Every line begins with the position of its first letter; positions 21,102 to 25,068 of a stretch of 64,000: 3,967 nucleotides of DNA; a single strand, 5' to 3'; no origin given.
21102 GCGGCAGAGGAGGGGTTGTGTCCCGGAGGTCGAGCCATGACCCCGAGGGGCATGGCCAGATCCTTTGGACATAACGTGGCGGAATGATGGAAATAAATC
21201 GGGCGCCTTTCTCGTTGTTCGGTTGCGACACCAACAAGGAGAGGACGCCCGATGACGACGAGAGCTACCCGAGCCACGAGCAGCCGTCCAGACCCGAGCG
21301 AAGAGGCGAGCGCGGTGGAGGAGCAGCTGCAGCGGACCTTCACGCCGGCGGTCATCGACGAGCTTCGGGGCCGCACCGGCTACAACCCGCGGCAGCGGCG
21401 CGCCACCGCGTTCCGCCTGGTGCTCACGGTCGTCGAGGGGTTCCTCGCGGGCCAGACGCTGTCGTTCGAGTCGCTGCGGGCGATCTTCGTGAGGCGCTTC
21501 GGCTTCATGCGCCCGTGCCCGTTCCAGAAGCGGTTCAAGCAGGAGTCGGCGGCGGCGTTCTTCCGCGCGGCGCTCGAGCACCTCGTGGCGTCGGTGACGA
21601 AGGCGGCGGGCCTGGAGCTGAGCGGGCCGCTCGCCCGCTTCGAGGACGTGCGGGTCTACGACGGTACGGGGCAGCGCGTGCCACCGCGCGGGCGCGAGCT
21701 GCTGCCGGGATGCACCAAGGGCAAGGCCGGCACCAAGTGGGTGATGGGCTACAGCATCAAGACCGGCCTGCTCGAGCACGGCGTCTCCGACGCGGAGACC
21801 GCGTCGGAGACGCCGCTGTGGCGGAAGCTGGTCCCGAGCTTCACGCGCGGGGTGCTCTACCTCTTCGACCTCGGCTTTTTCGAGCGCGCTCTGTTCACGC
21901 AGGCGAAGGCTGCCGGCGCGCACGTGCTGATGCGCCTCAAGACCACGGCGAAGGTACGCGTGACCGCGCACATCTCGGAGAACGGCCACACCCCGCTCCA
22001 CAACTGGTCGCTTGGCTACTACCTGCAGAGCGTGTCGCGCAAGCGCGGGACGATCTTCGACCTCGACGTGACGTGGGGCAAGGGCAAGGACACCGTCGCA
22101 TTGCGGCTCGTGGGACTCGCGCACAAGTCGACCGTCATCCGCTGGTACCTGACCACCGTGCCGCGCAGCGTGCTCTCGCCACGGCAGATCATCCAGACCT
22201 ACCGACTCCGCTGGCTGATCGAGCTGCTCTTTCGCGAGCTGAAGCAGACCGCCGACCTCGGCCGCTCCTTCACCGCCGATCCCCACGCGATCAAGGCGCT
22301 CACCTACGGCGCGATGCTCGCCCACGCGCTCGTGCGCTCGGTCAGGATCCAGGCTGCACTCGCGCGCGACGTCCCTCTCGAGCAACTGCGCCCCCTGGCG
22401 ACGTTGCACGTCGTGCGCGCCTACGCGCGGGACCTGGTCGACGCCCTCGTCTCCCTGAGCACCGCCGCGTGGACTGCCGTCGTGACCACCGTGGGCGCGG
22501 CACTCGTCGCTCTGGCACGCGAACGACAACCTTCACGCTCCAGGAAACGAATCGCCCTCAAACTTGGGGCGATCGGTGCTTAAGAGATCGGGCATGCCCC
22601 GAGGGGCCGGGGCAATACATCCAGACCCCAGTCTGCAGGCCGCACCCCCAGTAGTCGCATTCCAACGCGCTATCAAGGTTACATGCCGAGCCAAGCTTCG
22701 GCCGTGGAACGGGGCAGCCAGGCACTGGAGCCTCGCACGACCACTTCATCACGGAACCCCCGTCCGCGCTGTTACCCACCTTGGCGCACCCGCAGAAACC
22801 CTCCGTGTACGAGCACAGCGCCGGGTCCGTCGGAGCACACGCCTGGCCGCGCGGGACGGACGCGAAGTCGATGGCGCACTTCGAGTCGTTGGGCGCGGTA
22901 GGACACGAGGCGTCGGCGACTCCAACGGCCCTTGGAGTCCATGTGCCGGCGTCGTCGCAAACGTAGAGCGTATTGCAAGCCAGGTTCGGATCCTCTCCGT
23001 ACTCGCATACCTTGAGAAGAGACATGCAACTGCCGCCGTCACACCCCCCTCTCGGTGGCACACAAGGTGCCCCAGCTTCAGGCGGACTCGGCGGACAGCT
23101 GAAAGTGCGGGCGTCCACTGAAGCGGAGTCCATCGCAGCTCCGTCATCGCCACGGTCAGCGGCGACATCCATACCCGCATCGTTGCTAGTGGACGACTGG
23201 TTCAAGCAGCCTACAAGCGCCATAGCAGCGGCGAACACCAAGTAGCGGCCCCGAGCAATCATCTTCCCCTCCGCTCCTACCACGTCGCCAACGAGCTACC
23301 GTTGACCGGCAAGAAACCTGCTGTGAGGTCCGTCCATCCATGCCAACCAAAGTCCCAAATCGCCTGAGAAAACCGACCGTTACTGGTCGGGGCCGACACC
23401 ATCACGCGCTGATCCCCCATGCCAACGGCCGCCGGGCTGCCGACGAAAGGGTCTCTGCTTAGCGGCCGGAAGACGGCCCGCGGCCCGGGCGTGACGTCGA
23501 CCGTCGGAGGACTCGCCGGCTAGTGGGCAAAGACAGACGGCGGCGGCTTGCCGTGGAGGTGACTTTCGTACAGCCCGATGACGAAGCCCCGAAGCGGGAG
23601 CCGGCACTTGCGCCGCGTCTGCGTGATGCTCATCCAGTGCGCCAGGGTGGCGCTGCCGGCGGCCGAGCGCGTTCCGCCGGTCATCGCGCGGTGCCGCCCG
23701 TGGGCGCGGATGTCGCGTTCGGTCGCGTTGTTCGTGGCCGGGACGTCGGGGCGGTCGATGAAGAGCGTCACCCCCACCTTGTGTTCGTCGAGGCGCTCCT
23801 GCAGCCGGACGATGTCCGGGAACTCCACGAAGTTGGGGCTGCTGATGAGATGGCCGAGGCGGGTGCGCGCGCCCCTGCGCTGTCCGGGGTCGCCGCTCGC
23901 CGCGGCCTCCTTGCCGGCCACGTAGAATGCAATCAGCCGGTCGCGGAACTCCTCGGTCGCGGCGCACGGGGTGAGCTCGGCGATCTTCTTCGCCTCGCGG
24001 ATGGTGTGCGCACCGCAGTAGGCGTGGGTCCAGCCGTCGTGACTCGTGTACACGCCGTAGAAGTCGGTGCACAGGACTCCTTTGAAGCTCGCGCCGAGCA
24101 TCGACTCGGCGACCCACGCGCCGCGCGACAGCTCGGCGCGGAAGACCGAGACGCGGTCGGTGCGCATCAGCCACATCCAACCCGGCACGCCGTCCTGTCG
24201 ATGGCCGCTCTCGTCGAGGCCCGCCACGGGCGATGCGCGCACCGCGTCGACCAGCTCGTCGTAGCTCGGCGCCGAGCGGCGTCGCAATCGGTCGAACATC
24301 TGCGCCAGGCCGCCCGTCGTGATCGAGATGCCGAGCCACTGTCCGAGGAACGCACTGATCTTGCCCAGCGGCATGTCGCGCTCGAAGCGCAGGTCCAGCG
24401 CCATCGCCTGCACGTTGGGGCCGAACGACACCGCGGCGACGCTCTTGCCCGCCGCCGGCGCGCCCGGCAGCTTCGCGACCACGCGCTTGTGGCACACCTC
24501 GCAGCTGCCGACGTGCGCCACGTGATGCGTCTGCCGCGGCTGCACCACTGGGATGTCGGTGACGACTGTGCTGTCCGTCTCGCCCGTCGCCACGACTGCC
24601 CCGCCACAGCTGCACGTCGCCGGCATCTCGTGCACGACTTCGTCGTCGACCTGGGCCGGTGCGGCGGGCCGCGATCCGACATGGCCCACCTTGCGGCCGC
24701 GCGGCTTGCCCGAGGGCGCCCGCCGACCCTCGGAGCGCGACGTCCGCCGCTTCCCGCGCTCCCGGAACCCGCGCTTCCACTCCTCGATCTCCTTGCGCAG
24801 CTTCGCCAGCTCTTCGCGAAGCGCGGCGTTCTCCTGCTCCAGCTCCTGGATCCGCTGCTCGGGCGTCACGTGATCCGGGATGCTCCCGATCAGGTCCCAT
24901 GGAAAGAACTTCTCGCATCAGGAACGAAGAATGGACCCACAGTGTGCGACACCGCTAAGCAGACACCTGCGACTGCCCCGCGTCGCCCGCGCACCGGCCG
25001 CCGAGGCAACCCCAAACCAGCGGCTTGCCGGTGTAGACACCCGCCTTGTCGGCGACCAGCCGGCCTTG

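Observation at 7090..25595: tmRNA gene with three direct copies of its 3' end delimiting an ~18 kb IS-saturated integrated island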

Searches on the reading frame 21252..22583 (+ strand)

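Call 9: search_protein_families(library=pfam, proteins=[window:21252-22583:+], max_evalue=0.01)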
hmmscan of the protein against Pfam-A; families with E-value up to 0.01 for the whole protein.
window:21252-22583:+ (443 aa): 1 family
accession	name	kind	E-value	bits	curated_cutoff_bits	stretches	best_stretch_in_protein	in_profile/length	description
PF01609.27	DDE_Tnp_1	-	1.7e-18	67.5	23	1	130-359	3-199/200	Transposase DDE domain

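Call 42: search_protein_families(library=ncbifam, proteins=[window:21252-22583:+], max_evalue=0.001)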
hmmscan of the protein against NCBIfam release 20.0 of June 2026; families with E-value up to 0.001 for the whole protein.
window:21252-22583:+ (443 aa): 8 families
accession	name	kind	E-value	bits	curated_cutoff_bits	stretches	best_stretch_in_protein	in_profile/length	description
NF033592.1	transpos_IS4_1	equivalog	3.7e-48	164.4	115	1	26-364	1-331/332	IS4 family transposase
NF033591.1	transpos_IS4_2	equivalog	2.3e-10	40.1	152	1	202-360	121-276/340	IS4 family transposase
NF049999.1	transpos_IS701_3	equivalog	2.5e-09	36.5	170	1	280-362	275-358/412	IS701 family transposase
NF033559.2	transpos_IS1634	equivalog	5.5e-09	35.6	100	1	299-369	363-431/483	IS1634 family transposase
NF049925.1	transpos_IS4_4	equivalog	3.9e-08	32.5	250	1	204-340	214-345/449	IS4 family transposase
NF033539.1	transpos_IS1380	equivalog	1.9e-06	26.8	180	1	201-370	209-381/419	IS1380 family transposase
NF033540.2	transpos_IS701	equivalog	2.1e-06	27.3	150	1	202-362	184-360/363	IS701 family transposase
NF049921.1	transpos_IS701_2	equivalog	1.5e-05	24.6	250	1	283-368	210-294/318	IS701 family transposase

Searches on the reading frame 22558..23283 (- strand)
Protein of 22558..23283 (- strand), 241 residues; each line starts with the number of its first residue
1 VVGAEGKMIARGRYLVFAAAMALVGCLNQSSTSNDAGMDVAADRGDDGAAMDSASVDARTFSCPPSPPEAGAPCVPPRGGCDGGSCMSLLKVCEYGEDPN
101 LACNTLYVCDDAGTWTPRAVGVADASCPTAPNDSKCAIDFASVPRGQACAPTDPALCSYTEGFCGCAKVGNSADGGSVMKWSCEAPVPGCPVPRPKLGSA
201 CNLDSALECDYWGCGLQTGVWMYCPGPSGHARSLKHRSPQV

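Call 13: search_protein_families(library=pfam, proteins=[window:22558-23283:-], max_evalue=0.01)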
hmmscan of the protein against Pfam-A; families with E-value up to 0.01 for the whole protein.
window:22558-23283:- (241 aa): 0 families

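Call 39: search_protein_families(library=padloc, proteins=[window:22558-23283:-], max_evalue=0.01)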
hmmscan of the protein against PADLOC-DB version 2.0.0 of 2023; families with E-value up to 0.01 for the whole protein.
window:22558-23283:- (241 aa): 0 families

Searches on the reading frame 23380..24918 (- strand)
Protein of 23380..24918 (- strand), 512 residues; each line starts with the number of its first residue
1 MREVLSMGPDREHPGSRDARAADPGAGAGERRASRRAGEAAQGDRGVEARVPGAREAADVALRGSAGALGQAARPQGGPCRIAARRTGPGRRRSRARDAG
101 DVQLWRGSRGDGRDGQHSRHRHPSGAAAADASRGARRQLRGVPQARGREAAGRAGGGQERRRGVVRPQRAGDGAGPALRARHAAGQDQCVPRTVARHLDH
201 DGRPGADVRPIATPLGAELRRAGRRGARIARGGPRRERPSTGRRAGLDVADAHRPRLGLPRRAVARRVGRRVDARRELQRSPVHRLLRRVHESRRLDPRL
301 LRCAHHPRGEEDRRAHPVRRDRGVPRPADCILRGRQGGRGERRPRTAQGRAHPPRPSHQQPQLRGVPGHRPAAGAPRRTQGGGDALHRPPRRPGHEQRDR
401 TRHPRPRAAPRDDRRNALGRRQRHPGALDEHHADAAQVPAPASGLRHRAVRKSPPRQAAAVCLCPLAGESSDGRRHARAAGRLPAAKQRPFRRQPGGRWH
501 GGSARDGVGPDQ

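Call 9: search_protein_families(library=pfam, proteins=[window:23520-24869:-], max_evalue=0.01)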
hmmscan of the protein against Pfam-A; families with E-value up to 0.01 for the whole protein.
window:23520-24869:- (449 aa): 6 families
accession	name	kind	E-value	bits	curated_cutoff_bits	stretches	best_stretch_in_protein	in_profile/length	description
PF03050.20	DDE_Tnp_IS66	-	3.6e-34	118.9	23.1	1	148-405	3-281/284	Transposase IS66 family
PF13005.12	zf-IS66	-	7.3e-05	23.6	27.3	1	84-126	2-45/46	zinc-finger binding domain of transposase IS66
PF00170.26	bZIP_1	-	0.001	19.6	27.6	1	4-32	32-60/64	bZIP transcription factor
PF07716.20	bZIP_2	-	0.0065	17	22.3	0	4-27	31-54/54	Basic region leucine zipper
PF25450.1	Rab11-FIP3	-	0.0086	16.8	31.9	0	4-33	60-89/125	Rab11-FIP3-like domain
PF24033.1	DUF7342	-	0.0098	16.3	31.6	0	5-36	68-101/150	Family of unknown function (DUF7342)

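Call 13: search_protein_families(library=pfam, proteins=[window:23380-24918:-], max_evalue=0.01)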
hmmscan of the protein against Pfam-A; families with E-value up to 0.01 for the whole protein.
window:23380-24918:- (512 aa): 0 families

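Call 42: search_protein_families(library=ncbifam, proteins=[window:23520-24869:-], max_evalue=0.001)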
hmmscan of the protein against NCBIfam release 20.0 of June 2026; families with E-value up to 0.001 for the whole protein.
window:23520-24869:- (449 aa): 1 family
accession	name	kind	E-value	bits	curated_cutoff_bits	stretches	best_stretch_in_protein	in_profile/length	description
NF033517.1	transpos_IS66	equivalog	9.6e-65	219.1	180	1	65-424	6-374/387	IS66 family transposase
